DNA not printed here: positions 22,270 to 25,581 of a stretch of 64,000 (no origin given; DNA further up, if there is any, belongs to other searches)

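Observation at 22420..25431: PilB/GspE secretion ATPase encoded as a tandem fusion of two complete ATPase cores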

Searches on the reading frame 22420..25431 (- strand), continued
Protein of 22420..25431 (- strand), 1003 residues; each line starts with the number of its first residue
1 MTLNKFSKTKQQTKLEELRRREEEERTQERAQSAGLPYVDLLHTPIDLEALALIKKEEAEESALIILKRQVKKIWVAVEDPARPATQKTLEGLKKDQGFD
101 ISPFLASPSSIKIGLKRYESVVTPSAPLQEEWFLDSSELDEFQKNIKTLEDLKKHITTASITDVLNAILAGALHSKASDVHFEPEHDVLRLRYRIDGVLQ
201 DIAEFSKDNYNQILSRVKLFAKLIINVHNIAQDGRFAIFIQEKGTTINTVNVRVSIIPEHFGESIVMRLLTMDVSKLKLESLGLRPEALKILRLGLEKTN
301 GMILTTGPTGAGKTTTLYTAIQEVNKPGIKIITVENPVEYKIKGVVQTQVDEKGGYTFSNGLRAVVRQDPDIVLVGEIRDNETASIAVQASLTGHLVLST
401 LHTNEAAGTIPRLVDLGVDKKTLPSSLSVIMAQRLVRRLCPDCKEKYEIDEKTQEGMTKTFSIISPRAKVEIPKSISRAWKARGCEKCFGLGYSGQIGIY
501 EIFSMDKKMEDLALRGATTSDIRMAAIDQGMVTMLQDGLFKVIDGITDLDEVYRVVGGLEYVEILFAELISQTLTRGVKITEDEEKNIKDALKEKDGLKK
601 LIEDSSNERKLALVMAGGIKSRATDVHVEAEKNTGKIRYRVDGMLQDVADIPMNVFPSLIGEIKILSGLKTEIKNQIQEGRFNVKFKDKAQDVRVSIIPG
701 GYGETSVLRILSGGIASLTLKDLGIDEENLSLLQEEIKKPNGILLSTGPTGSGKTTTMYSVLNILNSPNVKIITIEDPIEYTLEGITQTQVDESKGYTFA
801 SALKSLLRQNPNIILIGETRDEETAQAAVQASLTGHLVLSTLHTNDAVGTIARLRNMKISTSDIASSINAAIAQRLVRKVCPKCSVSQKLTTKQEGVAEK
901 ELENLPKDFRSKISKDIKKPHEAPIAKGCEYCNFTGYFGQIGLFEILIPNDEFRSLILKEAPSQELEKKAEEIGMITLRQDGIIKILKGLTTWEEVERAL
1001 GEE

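Call 53: search_protein_families(library=pfam, proteins=[L013:6267-7442:-, L013:7456-8364:-, L013:8348-8788:-, L013:8872-9951:+, L013:9956-11260:+, L013:11435-12451:+, L013:12501-13454:-, L013:13468-14418:-, L013:14561-15274:+, L013:15744-16952:-], max_evalue=0.001)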
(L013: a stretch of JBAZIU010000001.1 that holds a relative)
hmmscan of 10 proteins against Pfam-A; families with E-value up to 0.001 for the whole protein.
L013:6267-7442:- (391 aa): 7 families
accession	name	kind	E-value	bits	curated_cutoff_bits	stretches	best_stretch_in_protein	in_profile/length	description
PF02518.31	HATPase_c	-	7.2e-31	107.3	26.4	1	275-384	2-109/111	Histidine kinase-, DNA gyrase B-, and HSP90-like ATPase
PF00512.31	HisKA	-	5.1e-16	58.9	26.9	1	159-227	1-66/66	His Kinase A (phospho-acceptor) domain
PF00989.32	PAS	-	5.5e-07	30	22.6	1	46-150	5-113/113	PAS fold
PF13426.13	PAS_9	-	7.2e-06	26.7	27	1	53-151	2-102/103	PAS domain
PF13581.12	HATPase_c_2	-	7.4e-05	23.2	27.4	1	277-362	30-112/127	Histidine kinase-like ATPase domain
PF08448.16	PAS_4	-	0.00025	21.7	23.1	1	49-152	2-107/110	PAS fold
PF14501.12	HATPase_c_5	-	0.00045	20.5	22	0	282-373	9-93/102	GHKL domain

L013:7456-8364:- (302 aa): 3 families
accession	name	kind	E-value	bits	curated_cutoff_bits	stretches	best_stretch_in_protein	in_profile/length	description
PF02739.22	5_3_exonuc_N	-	3.8e-52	176.7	34.3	1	9-171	2-164/164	5'-3' exonuclease, N-terminal resolvase-like domain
PF01367.25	5_3_exonuc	-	3.3e-35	120.9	40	1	174-268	2-96/97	5'-3' exonuclease, C-terminal SAM fold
PF14520.12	HHH_5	-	3.6e-05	24.6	27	0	194-224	6-36/57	Helix-hairpin-helix domain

L013:8348-8788:- (146 aa): 1 family
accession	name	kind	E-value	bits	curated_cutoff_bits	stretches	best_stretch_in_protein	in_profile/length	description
PF02367.23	TsaE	-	7.7e-36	123.3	26.6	1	6-138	2-126/128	Threonylcarbamoyl adenosine biosynthesis protein TsaE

L013:8872-9951:+ (359 aa): 0 families

L013:9956-11260:+ (434 aa): 6 families
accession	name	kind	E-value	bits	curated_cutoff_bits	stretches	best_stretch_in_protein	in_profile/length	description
PF00437.27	T2SSE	-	2.1e-117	392.4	24.9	1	39-431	7-370/370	Type II/IV secretion system protein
PF25199.1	nSTAND_NTPase5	-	2.8e-05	24.4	34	1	171-224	35-89/145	Novel STAND NTPase 5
PF20720.3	nSTAND3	-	8.4e-05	22.8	27.2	1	174-215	14-55/155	Novel STAND NTPase 3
PF13401.12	AAA_22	-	0.00029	21.6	27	1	177-211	5-39/130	AAA domain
PF13191.12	AAA_16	-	0.00036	21.5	32.6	1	167-218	14-63/167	AAA ATPase domain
PF01637.24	ATPase_2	-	0.00064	20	33.2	0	164-226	7-69/225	ATPase domain predominantly from Archaea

L013:11435-12451:+ (338 aa): 8 families
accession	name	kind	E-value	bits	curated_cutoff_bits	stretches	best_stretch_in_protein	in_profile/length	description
PF05496.18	RuvB_N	-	3.1e-72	242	27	1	21-178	1-158/159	Holliday junction DNA helicase RuvB P-loop domain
PF17864.7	AAA_lid_4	-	4.1e-31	107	27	1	182-255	1-74/74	RuvB AAA lid domain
PF05491.19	RuvB_C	-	7.4e-24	83.9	24.7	1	257-327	2-72/72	RuvB C-terminal winged helix domain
PF00004.35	AAA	-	1.2e-19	71.5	21.2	1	56-180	1-130/131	ATPase family associated with various cellular activities (AAA)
PF07728.20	AAA_5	-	9.5e-09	35.8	22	1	55-173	1-139/139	AAA domain (dynein-related subfamily)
PF06068.19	TIP49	-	3.6e-06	26.8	23.8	1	28-84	25-81/347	TIP49 P-loop domain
PF13401.12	AAA_22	-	0.00042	21.1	27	0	54-76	6-28/130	AAA domain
PF01078.27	Mg_chelatase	-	0.00057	19.8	20.3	0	30-73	6-42/207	Magnesium chelatase, subunit ChlI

L013:12501-13454:- (317 aa): 1 family
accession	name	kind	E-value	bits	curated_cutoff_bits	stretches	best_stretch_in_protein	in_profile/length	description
PF01116.26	F_bP_aldolase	-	2.4e-82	277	25.5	1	4-305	2-276/277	Fructose-bisphosphate aldolase class-II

L013:13468-14418:- (316 aa): 1 family
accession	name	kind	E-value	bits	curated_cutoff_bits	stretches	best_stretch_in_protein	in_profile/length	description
PF03320.18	FBPase_glpX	-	7e-129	429.6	27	1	3-314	1-307/307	Bacterial fructose-1,6-bisphosphatase, glpX-encoded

L013:14561-15274:+ (237 aa): 2 families
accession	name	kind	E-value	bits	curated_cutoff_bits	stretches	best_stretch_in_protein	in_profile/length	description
PF01709.26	Transcrip_reg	-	1.1e-48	165.4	27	1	82-237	1-160/160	TACO1/YebC second and third domain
PF20772.2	TACO1_YebC_N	-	6.9e-28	97.4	36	1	5-76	1-73/73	TACO1/YebC protein N-terminal domain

L013:15744-16952:- (402 aa): 3 families
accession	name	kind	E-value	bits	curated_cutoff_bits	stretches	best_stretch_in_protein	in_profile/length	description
PF00579.31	tRNA-synt_1b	-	3.6e-68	230.5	21.1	1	34-320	3-292/292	tRNA synthetases class I (W and Y)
PF22421.1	SYY_C-terminal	-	9.7e-09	35.4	27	1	326-398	7-80/83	Tyrosine--tRNA ligase SYY-like C-terminal domain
PF01479.30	S4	-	2.7e-06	27.4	22.8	1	340-370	3-32/48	S4 domain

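Call 57: search_solved_structures(query=window:22420-25431:-, max_evalue=1e-40)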
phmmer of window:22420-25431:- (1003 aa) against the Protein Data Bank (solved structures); distinct sequences matched with E-value up to 1e-40: 12.
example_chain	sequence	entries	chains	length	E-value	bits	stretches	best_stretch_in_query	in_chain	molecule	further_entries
5zfr_A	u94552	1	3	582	2.3e-100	340.5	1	30-556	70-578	Type IV pilus biogenesis ATPase PilB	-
6olj_C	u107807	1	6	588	3.6e-99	336.5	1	26-556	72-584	Type IV pilus biogenesis ATPase PilB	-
5tsg_B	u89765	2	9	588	7.8e-99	335.4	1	26-556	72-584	Type IV pilus biogenesis ATPase PilB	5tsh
4pht_A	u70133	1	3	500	2.6e-97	330.3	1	143-556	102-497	General secretory pathway protein E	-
3jc8_Ba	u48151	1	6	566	3.1e-96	326.8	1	13-553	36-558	Type IV-A pilus assembly ATPase PilB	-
1p9r_A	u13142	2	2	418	1.9e-95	324.2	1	135-453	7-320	General secretion pathway protein E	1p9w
4kss_A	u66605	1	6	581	1.9e-94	320.9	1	147-453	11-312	Type II secretion system protein E, hemolysin-coregulated protein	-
4ksr_A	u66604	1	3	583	2e-94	320.8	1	147-453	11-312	Type II secretion system protein E, Hemolysin-coregulated protein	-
6f8l_G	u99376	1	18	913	3.1e-82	280.4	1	23-553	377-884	Type IV pilus assembly protein PilF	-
5oiu_A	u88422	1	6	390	2.9e-81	277.2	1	167-553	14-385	Type IV pilus assembly protein PilF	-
6ejf_A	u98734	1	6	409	3.2e-81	277.1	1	168-553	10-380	Type IV pilus assembly protein PilF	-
5it5_F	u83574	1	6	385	3.5e-81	277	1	168-553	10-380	ATP binding motif-containing protein PilF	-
